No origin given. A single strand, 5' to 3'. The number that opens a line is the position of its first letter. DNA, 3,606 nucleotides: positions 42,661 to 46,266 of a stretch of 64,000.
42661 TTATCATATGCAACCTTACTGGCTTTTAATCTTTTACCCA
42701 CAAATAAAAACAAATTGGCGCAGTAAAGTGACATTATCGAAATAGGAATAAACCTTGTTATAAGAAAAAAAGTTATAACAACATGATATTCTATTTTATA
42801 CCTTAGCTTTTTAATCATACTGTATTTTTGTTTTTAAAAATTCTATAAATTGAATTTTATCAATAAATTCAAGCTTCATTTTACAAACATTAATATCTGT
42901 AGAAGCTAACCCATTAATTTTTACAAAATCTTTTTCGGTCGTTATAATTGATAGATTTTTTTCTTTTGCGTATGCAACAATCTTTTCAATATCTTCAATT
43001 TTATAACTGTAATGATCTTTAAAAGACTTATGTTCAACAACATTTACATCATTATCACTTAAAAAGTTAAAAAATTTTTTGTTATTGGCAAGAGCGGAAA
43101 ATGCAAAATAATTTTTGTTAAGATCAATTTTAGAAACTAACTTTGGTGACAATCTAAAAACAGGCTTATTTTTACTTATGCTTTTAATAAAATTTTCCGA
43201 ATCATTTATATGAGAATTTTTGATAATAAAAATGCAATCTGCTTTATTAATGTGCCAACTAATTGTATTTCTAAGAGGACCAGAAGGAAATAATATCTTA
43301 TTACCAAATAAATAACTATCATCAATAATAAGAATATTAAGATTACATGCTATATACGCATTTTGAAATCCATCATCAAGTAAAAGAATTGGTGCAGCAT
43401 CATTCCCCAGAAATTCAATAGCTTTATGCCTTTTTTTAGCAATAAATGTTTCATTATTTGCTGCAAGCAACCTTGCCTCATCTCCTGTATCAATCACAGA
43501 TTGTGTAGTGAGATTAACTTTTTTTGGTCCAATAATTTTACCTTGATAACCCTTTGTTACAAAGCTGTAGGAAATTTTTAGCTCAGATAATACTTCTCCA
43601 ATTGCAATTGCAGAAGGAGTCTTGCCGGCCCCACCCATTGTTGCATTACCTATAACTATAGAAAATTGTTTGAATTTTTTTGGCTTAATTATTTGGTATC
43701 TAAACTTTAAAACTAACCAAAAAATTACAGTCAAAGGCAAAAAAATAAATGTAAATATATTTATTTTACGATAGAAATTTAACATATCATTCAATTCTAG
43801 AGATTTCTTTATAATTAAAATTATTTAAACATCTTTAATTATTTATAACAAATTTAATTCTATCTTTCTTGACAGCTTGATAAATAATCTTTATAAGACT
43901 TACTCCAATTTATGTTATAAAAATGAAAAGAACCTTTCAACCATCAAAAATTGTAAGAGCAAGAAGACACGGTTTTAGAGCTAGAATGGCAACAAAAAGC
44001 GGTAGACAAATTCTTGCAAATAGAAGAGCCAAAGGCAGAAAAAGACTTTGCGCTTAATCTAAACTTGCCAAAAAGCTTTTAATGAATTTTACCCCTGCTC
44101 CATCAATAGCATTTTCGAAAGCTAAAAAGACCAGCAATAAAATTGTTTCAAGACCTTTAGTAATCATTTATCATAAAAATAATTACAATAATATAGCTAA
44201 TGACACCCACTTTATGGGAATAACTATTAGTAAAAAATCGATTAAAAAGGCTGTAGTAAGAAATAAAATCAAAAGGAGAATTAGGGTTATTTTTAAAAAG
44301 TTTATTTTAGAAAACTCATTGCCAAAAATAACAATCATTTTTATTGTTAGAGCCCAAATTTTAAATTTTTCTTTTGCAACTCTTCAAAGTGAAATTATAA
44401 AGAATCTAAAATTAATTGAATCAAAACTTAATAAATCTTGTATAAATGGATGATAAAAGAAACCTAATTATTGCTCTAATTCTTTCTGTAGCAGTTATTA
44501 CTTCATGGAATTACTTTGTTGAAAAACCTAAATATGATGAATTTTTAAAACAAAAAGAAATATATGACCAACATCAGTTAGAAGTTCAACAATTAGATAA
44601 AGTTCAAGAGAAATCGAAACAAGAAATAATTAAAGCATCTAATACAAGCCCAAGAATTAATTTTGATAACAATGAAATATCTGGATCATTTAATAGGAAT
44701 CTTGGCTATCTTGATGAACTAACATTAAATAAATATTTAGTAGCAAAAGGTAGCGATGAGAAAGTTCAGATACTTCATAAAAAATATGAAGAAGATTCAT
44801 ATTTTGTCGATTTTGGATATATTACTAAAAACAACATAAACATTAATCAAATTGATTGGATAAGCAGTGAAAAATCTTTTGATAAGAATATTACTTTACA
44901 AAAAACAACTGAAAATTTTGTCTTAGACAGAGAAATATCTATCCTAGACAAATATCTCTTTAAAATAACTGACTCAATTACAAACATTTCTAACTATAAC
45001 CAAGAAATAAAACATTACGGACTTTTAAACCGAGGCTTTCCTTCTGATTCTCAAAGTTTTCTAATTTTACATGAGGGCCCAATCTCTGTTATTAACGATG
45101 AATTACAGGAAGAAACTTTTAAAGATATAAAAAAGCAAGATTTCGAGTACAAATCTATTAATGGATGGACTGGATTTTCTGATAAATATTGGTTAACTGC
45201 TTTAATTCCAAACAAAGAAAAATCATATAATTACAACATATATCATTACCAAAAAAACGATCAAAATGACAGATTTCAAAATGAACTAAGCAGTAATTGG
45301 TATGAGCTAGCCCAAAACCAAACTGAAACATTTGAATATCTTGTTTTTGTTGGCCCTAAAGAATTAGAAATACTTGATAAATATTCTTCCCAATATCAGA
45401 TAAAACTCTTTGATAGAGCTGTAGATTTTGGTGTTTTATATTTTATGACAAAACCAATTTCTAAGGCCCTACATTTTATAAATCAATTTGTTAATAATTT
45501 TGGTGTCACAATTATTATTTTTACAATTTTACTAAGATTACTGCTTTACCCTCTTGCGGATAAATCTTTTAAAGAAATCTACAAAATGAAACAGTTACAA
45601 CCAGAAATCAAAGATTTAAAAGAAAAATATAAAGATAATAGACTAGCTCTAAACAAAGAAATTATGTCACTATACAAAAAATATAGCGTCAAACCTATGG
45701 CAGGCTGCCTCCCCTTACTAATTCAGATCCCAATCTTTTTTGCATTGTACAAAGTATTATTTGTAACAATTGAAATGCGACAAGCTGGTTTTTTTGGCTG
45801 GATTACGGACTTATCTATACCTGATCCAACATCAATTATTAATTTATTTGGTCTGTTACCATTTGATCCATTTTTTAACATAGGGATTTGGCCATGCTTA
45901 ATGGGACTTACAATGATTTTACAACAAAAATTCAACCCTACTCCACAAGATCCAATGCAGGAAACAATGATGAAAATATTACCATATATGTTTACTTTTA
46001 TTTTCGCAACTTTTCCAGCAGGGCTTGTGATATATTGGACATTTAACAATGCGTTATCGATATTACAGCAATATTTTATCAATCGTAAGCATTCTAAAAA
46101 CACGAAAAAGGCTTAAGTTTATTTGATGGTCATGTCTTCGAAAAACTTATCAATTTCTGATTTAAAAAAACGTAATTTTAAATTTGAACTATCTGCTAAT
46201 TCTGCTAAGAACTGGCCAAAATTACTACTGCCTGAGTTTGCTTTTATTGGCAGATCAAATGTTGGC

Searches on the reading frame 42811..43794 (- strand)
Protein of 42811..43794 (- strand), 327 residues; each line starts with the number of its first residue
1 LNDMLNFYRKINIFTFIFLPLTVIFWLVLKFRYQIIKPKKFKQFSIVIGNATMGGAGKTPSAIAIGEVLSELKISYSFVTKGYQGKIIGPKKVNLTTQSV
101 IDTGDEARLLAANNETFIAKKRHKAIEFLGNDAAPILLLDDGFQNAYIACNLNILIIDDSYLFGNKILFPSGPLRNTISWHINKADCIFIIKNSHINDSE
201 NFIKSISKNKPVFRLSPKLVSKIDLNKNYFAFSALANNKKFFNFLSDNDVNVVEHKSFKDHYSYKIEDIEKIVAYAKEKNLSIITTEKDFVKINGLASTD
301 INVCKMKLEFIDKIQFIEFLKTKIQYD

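Call 43: search_protein_families(library=pfam, proteins=[window:42811-43794:-], max_evalue=0.00001)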
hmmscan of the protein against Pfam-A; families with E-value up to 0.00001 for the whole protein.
window:42811-43794:- (327 aa): 1 family
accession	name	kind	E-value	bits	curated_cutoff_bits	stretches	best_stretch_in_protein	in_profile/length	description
PF02606.20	LpxK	-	1e-62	212.6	27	1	16-324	3-327/328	Tetraacyldisaccharide-1-P 4'-kinase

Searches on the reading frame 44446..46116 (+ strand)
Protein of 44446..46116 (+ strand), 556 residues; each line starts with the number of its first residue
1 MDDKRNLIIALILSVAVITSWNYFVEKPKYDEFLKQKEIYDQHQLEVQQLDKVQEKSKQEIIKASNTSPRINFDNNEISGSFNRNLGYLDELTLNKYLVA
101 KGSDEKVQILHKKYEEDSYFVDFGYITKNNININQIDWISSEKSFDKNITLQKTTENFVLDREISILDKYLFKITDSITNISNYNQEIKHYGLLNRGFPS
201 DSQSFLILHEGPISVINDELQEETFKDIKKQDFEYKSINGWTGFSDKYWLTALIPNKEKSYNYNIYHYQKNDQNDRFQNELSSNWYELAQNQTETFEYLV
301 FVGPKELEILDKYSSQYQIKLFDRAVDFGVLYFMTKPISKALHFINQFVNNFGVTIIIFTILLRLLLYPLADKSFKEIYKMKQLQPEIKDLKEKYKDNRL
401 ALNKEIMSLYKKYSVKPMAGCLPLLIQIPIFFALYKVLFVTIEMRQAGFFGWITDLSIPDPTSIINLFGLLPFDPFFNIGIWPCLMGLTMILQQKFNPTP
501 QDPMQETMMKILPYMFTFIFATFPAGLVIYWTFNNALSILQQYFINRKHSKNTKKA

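Call 43: search_protein_families(library=pfam, proteins=[window:44446-46116:+], max_evalue=0.00001)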
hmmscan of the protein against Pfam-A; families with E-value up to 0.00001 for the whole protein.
window:44446-46116:+ (556 aa): 2 families
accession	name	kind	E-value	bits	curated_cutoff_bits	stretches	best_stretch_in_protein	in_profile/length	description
PF02096.25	60KD_IMP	-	8.1e-60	201.9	35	1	352-547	1-163/163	60Kd inner membrane protein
PF14849.12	YidC_periplas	-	1.5e-45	156.8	24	1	70-339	1-281/283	YidC periplasmic domain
